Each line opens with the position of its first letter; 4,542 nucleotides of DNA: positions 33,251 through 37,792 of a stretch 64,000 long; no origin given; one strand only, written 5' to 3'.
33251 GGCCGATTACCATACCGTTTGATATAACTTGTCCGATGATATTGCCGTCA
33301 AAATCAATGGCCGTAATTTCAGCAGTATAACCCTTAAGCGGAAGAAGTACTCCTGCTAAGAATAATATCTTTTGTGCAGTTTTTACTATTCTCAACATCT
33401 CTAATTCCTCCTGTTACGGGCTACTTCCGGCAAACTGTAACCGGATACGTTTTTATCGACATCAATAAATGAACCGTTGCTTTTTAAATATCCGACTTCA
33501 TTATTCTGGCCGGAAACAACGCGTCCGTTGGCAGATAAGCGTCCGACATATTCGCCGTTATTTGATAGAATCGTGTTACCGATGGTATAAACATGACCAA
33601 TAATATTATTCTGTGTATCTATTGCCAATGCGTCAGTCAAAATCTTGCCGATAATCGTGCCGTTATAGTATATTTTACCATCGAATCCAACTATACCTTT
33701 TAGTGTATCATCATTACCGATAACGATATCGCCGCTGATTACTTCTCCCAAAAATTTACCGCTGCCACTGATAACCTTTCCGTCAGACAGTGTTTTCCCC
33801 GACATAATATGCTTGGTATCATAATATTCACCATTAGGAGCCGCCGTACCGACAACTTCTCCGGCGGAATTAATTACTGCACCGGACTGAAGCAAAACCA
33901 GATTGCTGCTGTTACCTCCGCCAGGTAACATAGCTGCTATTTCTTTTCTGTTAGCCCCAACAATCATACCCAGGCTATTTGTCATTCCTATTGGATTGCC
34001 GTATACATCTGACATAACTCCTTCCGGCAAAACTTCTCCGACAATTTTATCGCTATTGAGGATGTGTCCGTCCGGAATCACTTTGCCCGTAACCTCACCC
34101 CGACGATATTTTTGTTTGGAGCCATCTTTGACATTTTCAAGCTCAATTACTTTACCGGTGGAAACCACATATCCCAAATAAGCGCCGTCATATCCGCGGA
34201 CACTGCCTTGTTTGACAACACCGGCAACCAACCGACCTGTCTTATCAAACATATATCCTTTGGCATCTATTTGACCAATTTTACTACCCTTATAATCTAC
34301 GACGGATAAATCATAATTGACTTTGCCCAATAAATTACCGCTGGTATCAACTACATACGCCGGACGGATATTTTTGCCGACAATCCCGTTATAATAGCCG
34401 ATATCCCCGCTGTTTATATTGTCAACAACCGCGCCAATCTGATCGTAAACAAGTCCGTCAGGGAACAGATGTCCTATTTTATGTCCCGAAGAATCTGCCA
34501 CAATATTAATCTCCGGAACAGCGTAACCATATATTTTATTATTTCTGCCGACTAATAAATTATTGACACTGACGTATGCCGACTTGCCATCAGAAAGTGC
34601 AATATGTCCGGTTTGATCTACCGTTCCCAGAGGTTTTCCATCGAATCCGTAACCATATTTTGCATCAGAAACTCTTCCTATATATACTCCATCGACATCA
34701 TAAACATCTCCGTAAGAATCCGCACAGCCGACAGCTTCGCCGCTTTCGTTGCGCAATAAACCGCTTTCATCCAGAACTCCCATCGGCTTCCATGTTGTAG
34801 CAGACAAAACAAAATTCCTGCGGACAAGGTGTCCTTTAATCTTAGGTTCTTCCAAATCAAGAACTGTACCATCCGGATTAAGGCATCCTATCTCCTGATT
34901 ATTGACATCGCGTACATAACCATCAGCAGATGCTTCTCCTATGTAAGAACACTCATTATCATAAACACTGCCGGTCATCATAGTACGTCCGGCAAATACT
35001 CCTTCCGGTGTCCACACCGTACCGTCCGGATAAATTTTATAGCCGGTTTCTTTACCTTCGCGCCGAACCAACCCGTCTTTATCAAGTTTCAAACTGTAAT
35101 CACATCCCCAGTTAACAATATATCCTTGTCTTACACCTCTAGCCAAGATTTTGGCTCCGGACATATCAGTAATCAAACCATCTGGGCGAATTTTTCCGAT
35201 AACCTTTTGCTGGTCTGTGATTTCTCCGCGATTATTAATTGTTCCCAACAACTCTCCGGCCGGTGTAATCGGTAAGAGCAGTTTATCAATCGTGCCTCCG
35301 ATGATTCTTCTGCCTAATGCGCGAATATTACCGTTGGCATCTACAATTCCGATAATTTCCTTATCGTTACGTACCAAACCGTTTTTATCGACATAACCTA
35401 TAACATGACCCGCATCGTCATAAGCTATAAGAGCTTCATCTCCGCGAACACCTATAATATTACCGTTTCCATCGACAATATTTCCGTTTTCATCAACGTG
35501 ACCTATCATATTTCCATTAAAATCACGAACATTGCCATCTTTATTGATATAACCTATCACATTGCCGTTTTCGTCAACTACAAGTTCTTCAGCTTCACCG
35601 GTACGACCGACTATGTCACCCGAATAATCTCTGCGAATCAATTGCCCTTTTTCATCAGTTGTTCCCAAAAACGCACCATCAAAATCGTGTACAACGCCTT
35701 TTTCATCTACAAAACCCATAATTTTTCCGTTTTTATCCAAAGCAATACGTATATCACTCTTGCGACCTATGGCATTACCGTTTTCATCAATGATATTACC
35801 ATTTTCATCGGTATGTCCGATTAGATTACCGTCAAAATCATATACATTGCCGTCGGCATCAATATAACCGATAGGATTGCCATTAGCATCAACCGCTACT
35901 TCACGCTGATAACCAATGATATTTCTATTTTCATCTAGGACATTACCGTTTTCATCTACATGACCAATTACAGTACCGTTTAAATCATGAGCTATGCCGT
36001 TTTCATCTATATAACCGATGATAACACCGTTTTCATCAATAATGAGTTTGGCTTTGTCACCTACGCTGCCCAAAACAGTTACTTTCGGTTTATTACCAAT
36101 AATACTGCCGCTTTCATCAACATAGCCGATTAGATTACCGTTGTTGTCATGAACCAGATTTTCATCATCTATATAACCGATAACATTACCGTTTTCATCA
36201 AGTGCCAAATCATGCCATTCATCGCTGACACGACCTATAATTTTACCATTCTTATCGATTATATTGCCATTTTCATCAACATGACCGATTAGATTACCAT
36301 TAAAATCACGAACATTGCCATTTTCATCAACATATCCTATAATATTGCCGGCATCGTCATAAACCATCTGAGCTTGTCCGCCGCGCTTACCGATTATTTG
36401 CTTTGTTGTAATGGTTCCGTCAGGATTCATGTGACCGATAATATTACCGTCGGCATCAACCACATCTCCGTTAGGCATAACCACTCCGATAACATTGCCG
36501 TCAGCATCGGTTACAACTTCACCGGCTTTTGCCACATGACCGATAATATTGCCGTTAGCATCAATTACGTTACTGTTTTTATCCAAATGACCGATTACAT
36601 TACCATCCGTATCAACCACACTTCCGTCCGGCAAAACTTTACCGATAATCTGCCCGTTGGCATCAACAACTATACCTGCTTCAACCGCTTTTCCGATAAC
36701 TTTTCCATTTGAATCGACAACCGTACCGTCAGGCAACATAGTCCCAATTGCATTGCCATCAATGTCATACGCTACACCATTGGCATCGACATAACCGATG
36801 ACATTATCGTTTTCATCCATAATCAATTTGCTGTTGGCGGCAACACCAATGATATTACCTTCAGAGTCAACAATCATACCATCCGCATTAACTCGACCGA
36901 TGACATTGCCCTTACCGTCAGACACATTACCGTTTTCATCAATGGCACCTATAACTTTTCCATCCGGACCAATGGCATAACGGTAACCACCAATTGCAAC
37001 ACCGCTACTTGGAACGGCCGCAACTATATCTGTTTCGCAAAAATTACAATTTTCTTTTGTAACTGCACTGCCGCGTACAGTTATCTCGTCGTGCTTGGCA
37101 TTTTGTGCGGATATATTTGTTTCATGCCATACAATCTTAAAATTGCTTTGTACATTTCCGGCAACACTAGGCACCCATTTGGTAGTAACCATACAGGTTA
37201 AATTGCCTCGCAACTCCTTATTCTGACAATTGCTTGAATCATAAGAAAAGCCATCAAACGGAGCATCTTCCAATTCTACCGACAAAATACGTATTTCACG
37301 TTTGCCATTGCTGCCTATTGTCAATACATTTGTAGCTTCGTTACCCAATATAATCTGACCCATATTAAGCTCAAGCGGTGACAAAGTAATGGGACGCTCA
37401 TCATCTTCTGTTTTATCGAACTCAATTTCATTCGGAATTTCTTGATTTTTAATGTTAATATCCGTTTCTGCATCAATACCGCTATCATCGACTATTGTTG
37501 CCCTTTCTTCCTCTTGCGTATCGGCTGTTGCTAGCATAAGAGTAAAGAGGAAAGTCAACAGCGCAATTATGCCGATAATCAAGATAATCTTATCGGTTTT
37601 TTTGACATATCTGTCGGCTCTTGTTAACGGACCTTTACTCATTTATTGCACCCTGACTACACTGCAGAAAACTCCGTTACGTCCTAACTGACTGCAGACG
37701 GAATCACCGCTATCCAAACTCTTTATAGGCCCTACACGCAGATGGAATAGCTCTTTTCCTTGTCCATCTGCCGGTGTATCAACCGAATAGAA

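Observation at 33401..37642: A 1413-aa single-pass membrane protein made almost entirely of 17-residue repeats is wedged between virB9 and virB10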

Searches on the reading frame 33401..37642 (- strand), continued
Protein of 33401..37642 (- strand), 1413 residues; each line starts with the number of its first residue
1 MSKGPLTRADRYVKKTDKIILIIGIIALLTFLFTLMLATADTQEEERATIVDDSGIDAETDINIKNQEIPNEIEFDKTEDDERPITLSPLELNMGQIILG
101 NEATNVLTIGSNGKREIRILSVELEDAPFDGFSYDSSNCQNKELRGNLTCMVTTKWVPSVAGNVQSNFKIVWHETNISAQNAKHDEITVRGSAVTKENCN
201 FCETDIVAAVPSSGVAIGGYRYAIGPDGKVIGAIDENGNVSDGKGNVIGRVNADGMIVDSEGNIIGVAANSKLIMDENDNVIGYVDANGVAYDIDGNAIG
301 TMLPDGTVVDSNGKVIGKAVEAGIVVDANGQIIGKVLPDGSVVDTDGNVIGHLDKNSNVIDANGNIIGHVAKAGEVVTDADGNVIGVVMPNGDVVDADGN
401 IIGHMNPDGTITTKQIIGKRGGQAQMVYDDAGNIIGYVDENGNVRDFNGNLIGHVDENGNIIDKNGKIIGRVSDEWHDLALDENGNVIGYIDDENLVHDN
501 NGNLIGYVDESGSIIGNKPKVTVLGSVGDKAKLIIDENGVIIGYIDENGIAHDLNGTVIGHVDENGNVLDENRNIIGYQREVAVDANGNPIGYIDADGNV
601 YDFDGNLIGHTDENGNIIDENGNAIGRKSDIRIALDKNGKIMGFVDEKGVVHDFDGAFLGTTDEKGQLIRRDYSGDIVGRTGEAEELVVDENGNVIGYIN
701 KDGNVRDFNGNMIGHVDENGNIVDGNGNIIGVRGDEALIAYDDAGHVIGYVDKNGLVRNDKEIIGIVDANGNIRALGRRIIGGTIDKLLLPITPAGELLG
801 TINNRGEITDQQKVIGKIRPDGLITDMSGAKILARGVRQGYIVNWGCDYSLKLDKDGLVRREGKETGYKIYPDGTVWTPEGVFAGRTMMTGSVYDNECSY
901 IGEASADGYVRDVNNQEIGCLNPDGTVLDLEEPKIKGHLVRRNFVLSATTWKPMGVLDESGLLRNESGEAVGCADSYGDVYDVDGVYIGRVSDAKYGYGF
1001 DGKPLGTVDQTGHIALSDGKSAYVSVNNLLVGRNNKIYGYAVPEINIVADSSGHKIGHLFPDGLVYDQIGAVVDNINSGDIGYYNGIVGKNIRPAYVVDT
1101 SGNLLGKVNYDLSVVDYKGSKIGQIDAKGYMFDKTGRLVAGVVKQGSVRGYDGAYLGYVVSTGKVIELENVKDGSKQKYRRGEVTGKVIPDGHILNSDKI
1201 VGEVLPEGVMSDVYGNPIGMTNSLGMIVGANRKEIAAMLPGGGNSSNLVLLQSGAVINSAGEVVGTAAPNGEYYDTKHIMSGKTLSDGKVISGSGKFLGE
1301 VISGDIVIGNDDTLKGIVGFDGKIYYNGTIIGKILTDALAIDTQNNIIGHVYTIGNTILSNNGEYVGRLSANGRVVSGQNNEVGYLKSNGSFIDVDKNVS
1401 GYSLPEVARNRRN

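Call 75: get_annotated_region(hit=H1, flank=9000)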
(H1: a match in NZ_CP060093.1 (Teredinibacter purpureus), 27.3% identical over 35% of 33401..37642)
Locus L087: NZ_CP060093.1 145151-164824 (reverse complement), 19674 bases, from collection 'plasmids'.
description: Teredinibacter purpureus strain Bs12 plasmid Bs12_MP, complete sequence
organism: Teredinibacter purpureus (NCBI taxid 2731756)
taxonomy: Bacteria; Pseudomonadota; Gammaproteobacteria; Cellvibrionales; Cellvibrionaceae; Teredinibacter; Teredinibacter purpureus
host: -; source: Bankia setacea,cell culture,gills,gills; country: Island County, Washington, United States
typing (MOB-suite, as given by PLSDB): non-mobilizable
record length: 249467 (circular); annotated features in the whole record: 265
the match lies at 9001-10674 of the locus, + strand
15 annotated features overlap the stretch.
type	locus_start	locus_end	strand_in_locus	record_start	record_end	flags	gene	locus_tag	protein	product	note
CDS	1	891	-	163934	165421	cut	-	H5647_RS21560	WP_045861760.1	hypothetical protein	-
CDS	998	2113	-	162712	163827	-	-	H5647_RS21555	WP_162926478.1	hypothetical protein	-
CDS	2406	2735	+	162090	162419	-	-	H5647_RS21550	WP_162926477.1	hypothetical protein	-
CDS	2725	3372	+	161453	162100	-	-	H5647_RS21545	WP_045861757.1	DotI/IcmL family type IV secretion protein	-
CDS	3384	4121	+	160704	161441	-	-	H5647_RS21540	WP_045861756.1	DotI/IcmL family type IV secretion protein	-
CDS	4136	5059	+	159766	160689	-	-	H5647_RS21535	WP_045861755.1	DotH/IcmK family type IV secretion protein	-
CDS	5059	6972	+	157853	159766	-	-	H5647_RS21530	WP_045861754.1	hypothetical protein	-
CDS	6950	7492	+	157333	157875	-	-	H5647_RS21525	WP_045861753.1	DotH/IcmK family type IV secretion protein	-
CDS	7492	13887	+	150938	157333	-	-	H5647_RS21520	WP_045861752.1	TrbI/VirB10 family protein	-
CDS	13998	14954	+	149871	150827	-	-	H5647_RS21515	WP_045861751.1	hypothetical protein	-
CDS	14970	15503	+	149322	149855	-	-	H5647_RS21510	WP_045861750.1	hypothetical protein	-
CDS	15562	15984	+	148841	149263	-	-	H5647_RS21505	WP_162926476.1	hypothetical protein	-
CDS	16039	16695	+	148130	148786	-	-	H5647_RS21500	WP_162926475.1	hypothetical protein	-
CDS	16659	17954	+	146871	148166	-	-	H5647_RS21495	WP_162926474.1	hypothetical protein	-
CDS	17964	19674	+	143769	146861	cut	-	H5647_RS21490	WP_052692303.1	hypothetical protein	-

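Call 76: search_protein_families(library=pfam, proteins=[L087:7492-13887:+, P0038, P0076], max_evalue=0.001)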
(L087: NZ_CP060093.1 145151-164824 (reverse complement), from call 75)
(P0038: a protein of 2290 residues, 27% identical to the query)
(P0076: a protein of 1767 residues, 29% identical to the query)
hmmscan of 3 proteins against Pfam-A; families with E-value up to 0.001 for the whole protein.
L087:7492-13887:+ (2131 aa): 6 families
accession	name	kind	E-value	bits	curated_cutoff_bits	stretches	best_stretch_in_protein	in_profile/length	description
PF03743.19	TrbI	-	5.5e-11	43.1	35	1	1983-2126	53-186/188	Bacterial conjugation TrbI-like protein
PF22692.1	LlgE_F_G_D1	-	8.2e-11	42.3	27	0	1047-1093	12-44/64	Flagellar hook protein FlgE/F/G D1 domain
PF12445.13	FliC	-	1.6e-09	38.6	23.2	0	899-1045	19-121/127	Flagellin protein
PF17362.7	pXO2-34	-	3.7e-07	30.6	30.8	0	1523-1554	7-38/79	Family of unknown function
PF20606.3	DUF6799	-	4.6e-06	26.7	26.8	0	1427-1483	2-63/63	Domain of unknown function (DUF6799)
PF11189.13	DUF2973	-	6.2e-05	23.4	22.2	0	1475-1490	51-66/68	Protein of unknown function (DUF2973)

P0038 (2290 aa): 6 families
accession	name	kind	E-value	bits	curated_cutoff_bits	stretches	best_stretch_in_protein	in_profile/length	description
PF21785.3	Bflower_2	-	9.4e-117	383.4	38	11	1412-1477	34-96/112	5-fold beta-flower protein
PF21784.3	Bflower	-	7.9e-58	194.3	25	3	1544-1607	2-64/116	4-fold beta flower protein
PF12396.14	DUF3659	-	5.9e-33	113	24.8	2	349-399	9-55/61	Protein of unknown function (DUF3659)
PF03743.19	TrbI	-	7.8e-30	104.6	35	1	1950-2146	2-188/188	Bacterial conjugation TrbI-like protein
PF05593.20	RHS_repeat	-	2.4e-18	66.5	22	0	1416-1449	1-38/38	RHS Repeat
PF18342.7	LytB_SH3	-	7.7e-10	39.2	25.8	0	1592-1611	11-30/67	Endo-beta-N-acetylglucosaminidase LytB SH3 domain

P0076 (1767 aa): 5 families
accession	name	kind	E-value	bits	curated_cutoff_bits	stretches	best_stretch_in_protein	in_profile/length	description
PF21785.3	Bflower_2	-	2.3e-86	285.5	38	11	1004-1084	22-96/112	5-fold beta-flower protein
PF21784.3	Bflower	-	1.1e-37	129.3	25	3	797-847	12-61/116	4-fold beta flower protein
PF03743.19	TrbI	-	3.9e-34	118.6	35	1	1462-1653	2-188/188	Bacterial conjugation TrbI-like protein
PF12396.14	DUF3659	-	1.5e-33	114.9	24.8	2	1003-1049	15-57/61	Protein of unknown function (DUF3659)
PF05593.20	RHS_repeat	-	9.6e-14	51.8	22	0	933-966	2-37/38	RHS Repeat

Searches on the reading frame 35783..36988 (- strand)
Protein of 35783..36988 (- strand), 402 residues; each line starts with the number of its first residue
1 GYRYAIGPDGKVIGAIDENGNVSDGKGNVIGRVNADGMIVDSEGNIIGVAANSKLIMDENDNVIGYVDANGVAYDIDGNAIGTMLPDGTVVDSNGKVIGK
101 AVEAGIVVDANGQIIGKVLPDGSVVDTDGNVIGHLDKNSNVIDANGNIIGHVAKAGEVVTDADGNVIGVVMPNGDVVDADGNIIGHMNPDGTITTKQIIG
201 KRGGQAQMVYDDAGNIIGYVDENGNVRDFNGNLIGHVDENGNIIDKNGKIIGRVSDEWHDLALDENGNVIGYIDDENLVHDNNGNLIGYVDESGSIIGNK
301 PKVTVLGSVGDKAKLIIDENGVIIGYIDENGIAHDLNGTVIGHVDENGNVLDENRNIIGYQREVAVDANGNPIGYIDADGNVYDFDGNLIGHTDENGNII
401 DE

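Call 54: predict_structure(alignment_id=A4)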
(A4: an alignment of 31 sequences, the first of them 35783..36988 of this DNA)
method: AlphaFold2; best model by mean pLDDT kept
length: 402 residues; sequences in the alignment: 31
mean_pLDDT: 79.2   pTM: 0.41
mean pLDDT of the five models: 79.2, 78.8, 77.9, 73.4, 69.6
residues with pLDDT >= 90: 86; 70-90: 244; 50-70: 61; < 50: 11
segments of 3 or more residues with pLDDT < 50: 301-308
pLDDT, mean of each block of 10 residues (from residue 1): 66 78 89 75 81 77 76 80 83 90 74 71 77 84 88 69 70 70 67 69 93 92 89 91 93 93 90 90 82 75 42 70 79 85 88 90 74 77 79 71 47
secondary structure, 60 per line:
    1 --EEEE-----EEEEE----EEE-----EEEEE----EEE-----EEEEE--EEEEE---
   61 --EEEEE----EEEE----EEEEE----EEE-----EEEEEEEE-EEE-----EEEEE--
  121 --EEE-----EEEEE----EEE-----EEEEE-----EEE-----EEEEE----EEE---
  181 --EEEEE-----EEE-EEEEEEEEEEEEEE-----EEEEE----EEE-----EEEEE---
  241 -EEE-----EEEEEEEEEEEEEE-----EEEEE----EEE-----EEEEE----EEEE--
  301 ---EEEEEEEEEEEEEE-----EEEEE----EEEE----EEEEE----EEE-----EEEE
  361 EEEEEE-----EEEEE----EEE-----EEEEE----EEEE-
elements in order: E3-6 E12-16 E21-23 E29-33 E38-40 E46-50 E53-57 E63-67 E72-75 E80-84 E89-91 E97-104 E106-108 E114-118 E123-125 E131-135 E140-142 E148-152 E158-160 E166-170 E175-177 E183-187 E193-195 E197-210 E216-220 E225-227 E233-237 E242-244 E250-263 E269-273 E278-280 E286-290 E295-298 E304-317 E323-327 E332-335 E340-344 E349-351 E357-366 E372-376 E381-383 E389-393 E398-401

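Call 57: fold_search(model_id=the predicted structure, library=pdb)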
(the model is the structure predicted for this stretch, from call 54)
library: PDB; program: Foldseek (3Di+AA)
matches with E <= 10: 1541; with E <= 0.001: 95
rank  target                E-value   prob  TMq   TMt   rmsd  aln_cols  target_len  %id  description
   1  8qjd_B                6.7e-16  0.75  0.10  0.06  26.8       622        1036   13  T6SS-linked Rhs repeat protein - Salmonella bongori Rhs-core domain (released 2024-09-25)
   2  8h8b                  1.0e-14  0.51  0.08  0.05  27.5       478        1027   15  Type VI secretion system effector RhsP in its pre-autoproteolysis and monomeric form (released 2023-01-18)
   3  9g41_A                1.1e-12  0.44  0.11  0.05  26.4       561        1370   13  Mouse Teneurin2 dimer variant A0B1 (released 2026-01-21)
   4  4igl_D                3.7e-12  0.21  0.08  0.05  26.1       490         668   12  Structure of the RHS-repeat containing BC component of the secreted ABC toxin complex from Yersinia entomophaga (released 2013-08-07)
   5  6fay                  1.7e-11  0.25  0.09  0.04  26.2       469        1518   14  Teneurin3 monomer (released 2018-03-28)
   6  5kis_B                2.7e-11  0.28  0.10  0.08  28.4       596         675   13  YenB/RHS2 complex (released 2017-08-09)
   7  9g42_A                4.1e-11  0.21  0.08  0.04  23.3       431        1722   13  Mouse Teneurin2 dimer variant A0B0 (released 2026-01-21)
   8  6cmx_A                5.1e-11  0.25  0.09  0.04  24.2       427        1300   14  Human Teneurin 2 extra-cellular region (released 2018-07-25)
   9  6fb3_A                6.4e-11  0.18  0.08  0.03  24.5       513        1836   12  Teneurin 2 Partial Extracellular Domain (released 2018-03-28)
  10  7awy                  2.4e-10  0.25  0.09  0.10  21.4       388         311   11  Crystal structure of the computationally designed Scone-R protein (released 2021-01-13)
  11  4gp0_A                9.8e-10  0.20  0.10  0.10  23.9       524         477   10  The crystal structure of human fascin 1 R149A K150A R151A mutant (released 2012-11-28)
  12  7ban_A                1.4e-09  0.16  0.09  0.03  25.7       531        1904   11  human Teneurin4 Mut C2 (released 2022-01-12)
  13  6h6e_F                1.5e-09  0.21  0.12  0.04  25.8       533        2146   13  PTC3 holotoxin complex from Photorhabdus luminecens in prepore state (TcdA1, TcdB2, TccC3) (released 2018-10-03)
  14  4o9x                  1.7e-09  0.12  0.08  0.03  28.6       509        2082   13  Crystal Structure of TcdB2-TccC3 (released 2014-02-26)
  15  7pl2                  2.3e-09  0.15  0.08  0.08  39.7       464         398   14  Crystal structure of choline-binding module of LytB from Streptococcus pneumoniae (released 2022-09-07)
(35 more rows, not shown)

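Call 78: fold_search(model_id=the predicted structure, library=viral)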
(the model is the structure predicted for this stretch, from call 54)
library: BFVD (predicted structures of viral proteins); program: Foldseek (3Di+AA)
matches with E <= 10: 1678; with E <= 0.001: 105
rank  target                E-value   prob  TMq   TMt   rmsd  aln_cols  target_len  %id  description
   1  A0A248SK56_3          1.0e-14  0.77  0.12  0.06  26.7       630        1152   18  (no name in the UniProt tables at hand)
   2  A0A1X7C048            6.3e-13  0.33  0.08  0.08  23.2       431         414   16  (no name in the UniProt tables at hand)
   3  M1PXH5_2              1.2e-10  0.28  0.11  0.06  67.0       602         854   13  Outer membrane autotransporter [Prochlorococcus phage P-SSP6]
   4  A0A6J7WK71            3.2e-10  0.14  0.09  0.05  46.7       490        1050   13  Uncharacterized protein [uncultured Caudovirales phage]
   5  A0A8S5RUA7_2          2.6e-09  0.21  0.12  0.06  29.6       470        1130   14  (no name in the UniProt tables at hand)
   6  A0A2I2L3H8            2.8e-09  0.12  0.08  0.07  22.4       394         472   16  MORN-repeat protein [Orpheovirus IHUMI-LCC2]
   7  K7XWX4                3.2e-09  0.16  0.11  0.08  42.6       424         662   17  (no name in the UniProt tables at hand)
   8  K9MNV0                8.5e-09  0.12  0.08  0.07  42.2       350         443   10  Fiber [Bovine adenovirus 6]
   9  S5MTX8                1.8e-08  0.10  0.09  0.09  24.2       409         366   13  Uncharacterized protein [Brevibacillus phage Jimmer1]
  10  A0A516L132            3.9e-08  0.09  0.09  0.05  35.5       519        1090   12  (no name in the UniProt tables at hand)
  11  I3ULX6                5.4e-08  0.10  0.10  0.06  31.3       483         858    9  Uncharacterized protein [Synechococcus phage S-CBP3]
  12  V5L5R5                6.1e-08  0.23  0.10  0.14  18.3       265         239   14  (no name in the UniProt tables at hand)
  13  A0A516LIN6            6.1e-08  0.11  0.10  0.04  37.0       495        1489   12  (no name in the UniProt tables at hand)
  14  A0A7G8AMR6            1.2e-07  0.20  0.10  0.13  20.9       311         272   14  (no name in the UniProt tables at hand)
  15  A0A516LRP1            1.4e-07  0.09  0.10  0.06  22.0       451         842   15  (no name in the UniProt tables at hand)
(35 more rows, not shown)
